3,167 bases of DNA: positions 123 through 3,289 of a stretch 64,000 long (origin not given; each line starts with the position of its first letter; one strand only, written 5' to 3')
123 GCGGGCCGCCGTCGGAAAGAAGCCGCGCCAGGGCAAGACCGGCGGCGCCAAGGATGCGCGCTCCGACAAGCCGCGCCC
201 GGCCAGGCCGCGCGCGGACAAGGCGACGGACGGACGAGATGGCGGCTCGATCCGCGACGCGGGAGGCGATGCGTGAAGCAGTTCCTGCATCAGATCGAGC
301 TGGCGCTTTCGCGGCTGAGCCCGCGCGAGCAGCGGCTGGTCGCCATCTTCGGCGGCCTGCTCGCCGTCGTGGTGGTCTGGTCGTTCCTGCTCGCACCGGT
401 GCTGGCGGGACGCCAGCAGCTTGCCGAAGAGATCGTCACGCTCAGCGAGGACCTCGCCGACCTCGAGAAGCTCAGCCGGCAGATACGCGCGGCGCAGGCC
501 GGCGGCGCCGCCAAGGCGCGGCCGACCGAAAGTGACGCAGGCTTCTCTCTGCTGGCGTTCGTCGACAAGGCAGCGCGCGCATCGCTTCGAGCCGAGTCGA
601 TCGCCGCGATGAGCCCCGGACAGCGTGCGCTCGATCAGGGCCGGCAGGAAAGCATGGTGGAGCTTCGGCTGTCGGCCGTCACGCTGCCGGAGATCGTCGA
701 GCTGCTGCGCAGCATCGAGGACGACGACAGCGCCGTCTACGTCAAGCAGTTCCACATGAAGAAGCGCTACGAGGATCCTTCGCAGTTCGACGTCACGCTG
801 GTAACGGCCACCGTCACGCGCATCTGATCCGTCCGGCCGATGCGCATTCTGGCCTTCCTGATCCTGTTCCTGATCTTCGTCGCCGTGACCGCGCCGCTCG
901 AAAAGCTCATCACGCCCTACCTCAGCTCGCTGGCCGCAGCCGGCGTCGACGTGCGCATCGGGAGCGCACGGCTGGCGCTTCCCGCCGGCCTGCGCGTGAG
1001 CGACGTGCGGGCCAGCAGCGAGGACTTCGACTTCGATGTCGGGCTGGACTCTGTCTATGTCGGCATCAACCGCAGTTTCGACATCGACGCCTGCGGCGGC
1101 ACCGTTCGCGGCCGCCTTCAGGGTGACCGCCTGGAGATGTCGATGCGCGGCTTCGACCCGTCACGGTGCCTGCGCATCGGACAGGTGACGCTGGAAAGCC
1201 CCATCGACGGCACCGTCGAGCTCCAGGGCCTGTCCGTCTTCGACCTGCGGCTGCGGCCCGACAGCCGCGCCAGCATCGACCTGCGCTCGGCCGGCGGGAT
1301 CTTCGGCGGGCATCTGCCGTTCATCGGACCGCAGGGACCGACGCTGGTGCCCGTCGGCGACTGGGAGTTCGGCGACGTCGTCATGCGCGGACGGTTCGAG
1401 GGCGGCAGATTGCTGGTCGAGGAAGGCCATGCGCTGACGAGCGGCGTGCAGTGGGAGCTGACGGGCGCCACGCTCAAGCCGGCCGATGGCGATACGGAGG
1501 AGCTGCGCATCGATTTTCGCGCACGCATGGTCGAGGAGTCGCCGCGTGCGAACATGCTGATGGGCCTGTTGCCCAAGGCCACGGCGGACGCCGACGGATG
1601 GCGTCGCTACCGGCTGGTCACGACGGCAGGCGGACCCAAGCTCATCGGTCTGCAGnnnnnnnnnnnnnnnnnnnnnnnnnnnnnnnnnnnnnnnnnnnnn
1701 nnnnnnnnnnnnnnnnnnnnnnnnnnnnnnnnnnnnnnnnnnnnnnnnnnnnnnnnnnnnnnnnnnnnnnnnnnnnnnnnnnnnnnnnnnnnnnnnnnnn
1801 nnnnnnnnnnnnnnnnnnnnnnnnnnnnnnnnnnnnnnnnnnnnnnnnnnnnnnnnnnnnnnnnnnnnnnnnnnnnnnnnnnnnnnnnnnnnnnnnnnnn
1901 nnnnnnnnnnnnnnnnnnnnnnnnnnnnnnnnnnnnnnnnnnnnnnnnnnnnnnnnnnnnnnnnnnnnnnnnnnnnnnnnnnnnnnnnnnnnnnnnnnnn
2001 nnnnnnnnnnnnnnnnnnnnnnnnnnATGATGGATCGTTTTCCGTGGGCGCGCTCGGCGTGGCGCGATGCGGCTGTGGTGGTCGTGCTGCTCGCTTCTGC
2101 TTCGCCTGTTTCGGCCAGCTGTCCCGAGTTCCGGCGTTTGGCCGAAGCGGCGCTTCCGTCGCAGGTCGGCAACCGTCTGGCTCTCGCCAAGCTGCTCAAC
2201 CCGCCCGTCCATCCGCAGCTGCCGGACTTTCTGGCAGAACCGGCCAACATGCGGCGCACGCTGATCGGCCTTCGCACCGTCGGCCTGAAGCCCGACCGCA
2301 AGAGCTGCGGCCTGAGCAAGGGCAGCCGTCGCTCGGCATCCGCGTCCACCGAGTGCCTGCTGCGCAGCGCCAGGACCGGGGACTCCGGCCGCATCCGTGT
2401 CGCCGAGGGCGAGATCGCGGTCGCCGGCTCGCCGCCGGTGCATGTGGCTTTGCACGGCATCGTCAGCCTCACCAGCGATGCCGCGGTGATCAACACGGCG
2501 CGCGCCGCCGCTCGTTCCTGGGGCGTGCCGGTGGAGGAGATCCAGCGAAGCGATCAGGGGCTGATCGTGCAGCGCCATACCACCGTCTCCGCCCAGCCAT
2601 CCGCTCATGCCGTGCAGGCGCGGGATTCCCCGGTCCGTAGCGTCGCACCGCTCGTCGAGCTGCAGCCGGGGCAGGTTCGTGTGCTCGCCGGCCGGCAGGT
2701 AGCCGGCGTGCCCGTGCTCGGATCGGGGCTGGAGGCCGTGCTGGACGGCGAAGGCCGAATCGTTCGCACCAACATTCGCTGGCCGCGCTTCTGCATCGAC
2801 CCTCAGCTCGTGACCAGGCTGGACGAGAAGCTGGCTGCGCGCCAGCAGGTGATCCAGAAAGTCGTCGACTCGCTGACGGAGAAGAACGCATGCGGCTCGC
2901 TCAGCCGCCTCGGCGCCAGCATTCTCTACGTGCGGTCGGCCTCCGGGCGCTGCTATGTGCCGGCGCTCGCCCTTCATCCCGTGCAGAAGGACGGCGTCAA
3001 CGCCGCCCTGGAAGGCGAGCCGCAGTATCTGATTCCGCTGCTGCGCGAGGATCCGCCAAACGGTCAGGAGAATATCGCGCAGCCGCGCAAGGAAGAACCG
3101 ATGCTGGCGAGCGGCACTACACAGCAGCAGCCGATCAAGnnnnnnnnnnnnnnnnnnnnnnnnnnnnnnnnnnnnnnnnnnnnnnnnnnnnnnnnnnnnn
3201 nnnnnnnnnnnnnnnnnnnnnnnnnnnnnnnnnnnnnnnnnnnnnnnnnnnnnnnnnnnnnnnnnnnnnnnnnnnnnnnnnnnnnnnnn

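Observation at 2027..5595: Triad of Sec-signal proteins of unknown family (paralog, Cys/Trp/Asp-rich acidic protein, paralog) directly downstream of gspM-gspN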

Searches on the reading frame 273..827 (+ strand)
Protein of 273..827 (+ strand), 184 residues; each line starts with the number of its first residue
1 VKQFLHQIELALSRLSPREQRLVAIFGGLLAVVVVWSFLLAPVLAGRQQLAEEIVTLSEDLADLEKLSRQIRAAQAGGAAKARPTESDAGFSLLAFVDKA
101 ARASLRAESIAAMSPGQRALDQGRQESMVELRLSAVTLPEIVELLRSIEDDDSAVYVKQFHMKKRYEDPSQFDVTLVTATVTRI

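Call 4: search_protein_families(library=pfam, proteins=[window:273-824:+], max_evalue=1)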
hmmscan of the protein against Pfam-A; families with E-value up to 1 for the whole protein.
window:273-824:+ (184 aa): 2 families
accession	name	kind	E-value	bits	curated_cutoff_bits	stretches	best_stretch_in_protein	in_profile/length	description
PF04612.17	T2SSM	-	1.1e-11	45.7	27.8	1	7-110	3-101/160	Type II secretion system (T2SS), protein M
PF23943.1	PUS7L_N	-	0.06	13.9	27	1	61-106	12-51/80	PUS7L N-terminal domain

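Call 5: search_protein_families(library=ncbifam, proteins=[window:273-824:+], max_evalue=1)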
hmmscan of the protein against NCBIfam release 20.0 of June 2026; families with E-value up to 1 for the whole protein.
window:273-824:+ (184 aa): 1 family
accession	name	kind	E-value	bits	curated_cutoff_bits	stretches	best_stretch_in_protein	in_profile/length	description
NF040576.1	T2SS_GspM_XpsM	equivalog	1.5e-06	28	60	1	21-164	1-152/180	type II secretion system protein GspM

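Call 23: find_encoding_contigs(protein=window:273-827:+, flank=10000, max_places=3)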
Protein window:273-827:+ (184 aa): 4 contigs read that carry it; 1 place shown.
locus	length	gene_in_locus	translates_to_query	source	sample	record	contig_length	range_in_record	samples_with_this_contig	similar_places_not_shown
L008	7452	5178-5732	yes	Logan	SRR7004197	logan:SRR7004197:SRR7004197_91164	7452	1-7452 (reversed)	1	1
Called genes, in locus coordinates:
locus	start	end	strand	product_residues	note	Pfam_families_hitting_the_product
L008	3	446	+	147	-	?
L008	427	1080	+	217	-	PF07963:N_methyl (weak)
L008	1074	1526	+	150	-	PF07963:N_methyl (weak)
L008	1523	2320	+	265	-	PF07963:N_methyl (weak), PF11612:T2SSJ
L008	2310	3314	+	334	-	PF21687:T2SSK_1st, PF03934:T2SSK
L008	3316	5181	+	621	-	PF05137:PilN (weak)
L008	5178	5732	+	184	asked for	PF04612:T2SSM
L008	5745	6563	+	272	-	-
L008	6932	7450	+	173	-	?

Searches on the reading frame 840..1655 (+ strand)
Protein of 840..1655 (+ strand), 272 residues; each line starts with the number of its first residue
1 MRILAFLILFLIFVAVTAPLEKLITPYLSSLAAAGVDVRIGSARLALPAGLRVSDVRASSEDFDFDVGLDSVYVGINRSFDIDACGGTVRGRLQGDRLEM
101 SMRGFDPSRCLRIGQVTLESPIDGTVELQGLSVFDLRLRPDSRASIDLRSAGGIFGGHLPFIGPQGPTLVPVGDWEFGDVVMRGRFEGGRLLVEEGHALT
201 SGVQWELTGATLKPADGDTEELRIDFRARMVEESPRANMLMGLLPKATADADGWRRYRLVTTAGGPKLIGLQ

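Call 4: search_protein_families(library=pfam, proteins=[window:840-1655:+], max_evalue=1)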
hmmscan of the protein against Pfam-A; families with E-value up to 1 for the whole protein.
window:840-1655:+ (272 aa): 1 family
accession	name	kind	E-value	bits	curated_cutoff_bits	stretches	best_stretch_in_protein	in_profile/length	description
PF10816.13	DUF2760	-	0.18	12.1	25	1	93-138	62-106/124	Domain of unknown function (DUF2760)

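Call 5: search_protein_families(library=ncbifam, proteins=[window:840-1655:+], max_evalue=1)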
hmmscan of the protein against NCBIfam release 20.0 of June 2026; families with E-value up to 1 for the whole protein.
window:840-1655:+ (272 aa): 1 family
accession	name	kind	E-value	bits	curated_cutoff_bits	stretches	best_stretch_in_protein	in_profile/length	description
TIGR04411.1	T2SS_GspN_Lepto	equivalog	1.1e-15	57.9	50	1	4-266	10-278/280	type II secretion system protein GspN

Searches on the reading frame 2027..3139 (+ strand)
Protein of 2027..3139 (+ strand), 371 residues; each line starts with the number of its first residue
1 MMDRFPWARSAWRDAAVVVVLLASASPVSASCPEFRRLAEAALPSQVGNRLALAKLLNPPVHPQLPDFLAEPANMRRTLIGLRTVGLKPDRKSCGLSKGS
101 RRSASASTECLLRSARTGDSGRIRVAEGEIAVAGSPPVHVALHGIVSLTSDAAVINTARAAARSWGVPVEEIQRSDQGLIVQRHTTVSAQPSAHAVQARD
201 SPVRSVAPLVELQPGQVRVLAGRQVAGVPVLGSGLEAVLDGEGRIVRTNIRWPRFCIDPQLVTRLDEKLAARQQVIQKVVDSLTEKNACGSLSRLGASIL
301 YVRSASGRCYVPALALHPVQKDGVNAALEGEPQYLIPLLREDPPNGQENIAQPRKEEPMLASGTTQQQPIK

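Call 4: search_protein_families(library=pfam, proteins=[window:2027-3139:+], max_evalue=1)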
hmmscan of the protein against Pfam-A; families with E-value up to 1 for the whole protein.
window:2027-3139:+ (371 aa): 0 families

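Call 5: search_protein_families(library=ncbifam, proteins=[window:2027-3139:+], max_evalue=1)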
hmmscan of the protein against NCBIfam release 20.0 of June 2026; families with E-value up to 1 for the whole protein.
window:2027-3139:+ (371 aa): 0 families

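Call 76: find_homologous_proteins(query=window:2027-3139:+)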
Query window:2027-3139:+ (371 aa): 3 proteins with E <= 0.001 among 8000 candidates.
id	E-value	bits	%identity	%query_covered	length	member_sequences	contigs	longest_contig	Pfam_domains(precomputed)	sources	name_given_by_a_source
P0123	2.3e-236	802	100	100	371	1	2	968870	-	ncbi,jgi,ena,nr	ncbi:MAG TPA: hypothetical protein VEC57_02465 [Candidatus Limnocylindrales bacterium]|nr:hypothetic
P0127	4.1e-87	311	51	91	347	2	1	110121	-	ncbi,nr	ncbi:MAG TPA: hypothetical protein VEL28_21690 [Candidatus Binatia bacterium]|nr:hypothetical protei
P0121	2.2e-61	226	38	88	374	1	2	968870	-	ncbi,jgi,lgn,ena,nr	ncbi:MAG TPA: hypothetical protein VEC57_02475 [Candidatus Limnocylindrales bacterium]|nr:hypothetic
